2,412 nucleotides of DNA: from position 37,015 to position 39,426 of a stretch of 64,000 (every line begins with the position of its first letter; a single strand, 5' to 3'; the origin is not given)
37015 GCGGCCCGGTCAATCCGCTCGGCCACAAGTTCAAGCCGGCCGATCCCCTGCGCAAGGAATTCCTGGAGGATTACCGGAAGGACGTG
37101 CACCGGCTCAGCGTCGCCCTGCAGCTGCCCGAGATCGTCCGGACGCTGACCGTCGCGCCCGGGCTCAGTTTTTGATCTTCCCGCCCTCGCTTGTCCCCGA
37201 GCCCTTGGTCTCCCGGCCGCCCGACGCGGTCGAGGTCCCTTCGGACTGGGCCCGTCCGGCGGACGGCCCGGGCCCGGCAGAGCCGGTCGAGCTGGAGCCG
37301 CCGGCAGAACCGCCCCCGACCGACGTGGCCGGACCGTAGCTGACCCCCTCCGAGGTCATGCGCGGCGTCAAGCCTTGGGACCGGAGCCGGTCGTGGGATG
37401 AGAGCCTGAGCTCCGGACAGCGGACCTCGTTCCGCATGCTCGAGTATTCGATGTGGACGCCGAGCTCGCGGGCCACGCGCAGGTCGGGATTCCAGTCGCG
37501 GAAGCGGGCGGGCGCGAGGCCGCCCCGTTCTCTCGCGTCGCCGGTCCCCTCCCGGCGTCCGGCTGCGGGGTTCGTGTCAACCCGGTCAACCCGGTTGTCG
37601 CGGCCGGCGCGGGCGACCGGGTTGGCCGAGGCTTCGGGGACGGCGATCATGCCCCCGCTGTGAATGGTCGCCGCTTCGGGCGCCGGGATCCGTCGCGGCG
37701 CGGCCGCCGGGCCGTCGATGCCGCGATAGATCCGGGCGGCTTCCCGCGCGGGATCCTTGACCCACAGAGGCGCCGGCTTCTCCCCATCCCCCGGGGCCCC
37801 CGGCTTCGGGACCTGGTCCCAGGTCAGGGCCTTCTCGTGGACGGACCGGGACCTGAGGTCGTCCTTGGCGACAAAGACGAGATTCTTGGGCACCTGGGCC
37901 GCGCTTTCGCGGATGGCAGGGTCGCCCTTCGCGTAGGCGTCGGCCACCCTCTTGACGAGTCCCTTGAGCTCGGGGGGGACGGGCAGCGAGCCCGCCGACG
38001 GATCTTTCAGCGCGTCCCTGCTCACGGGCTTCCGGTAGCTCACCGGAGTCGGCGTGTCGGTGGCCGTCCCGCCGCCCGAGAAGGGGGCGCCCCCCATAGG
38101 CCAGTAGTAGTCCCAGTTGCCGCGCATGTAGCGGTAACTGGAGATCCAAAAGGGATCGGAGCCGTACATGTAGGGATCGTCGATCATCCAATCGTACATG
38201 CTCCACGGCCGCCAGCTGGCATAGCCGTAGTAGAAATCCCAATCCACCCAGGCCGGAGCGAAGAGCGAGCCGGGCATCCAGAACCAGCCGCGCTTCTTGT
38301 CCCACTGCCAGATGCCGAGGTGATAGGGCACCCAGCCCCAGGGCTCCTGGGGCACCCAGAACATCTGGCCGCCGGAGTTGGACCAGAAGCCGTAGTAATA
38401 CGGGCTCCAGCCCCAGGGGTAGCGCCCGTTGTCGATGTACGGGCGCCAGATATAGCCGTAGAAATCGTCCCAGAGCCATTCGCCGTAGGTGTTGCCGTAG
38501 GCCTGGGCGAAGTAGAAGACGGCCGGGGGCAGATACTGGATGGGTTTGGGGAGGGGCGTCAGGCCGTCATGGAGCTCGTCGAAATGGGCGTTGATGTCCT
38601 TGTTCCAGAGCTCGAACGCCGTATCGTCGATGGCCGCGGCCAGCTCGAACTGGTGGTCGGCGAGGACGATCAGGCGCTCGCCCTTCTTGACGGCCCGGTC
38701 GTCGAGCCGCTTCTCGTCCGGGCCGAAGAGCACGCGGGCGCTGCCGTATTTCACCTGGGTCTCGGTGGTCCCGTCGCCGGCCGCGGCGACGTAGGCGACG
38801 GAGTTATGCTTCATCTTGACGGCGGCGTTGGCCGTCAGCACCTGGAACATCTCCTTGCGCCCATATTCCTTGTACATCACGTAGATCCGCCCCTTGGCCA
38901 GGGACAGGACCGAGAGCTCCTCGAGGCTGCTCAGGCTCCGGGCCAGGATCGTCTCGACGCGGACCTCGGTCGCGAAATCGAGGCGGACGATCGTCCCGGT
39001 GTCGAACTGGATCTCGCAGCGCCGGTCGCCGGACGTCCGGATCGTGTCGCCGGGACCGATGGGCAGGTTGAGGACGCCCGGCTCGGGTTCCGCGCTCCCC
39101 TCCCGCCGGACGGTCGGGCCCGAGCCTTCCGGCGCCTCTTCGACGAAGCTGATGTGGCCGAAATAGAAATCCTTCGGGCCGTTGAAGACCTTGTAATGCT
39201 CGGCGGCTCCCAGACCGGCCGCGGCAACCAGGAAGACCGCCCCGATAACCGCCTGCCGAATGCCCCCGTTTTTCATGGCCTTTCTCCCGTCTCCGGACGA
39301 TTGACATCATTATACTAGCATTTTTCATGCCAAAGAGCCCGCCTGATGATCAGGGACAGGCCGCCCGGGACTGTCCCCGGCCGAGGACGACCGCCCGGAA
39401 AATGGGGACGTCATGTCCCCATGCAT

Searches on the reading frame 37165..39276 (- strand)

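Call 84: search_protein_families(library=pfam, proteins=[window:37165-39276:-], max_evalue=0.0001)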
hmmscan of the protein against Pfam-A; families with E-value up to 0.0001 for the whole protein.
window:37165-39276:- (703 aa): 2 families
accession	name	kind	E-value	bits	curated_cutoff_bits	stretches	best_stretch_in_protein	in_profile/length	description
PF20245.3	DUF6600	-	4.1e-15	56.1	27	1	263-359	6-99/102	Family of unknown function (DUF6600)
PF04773.18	FecR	-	6.1e-07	30.2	24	1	77-180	1-96/97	FecR protein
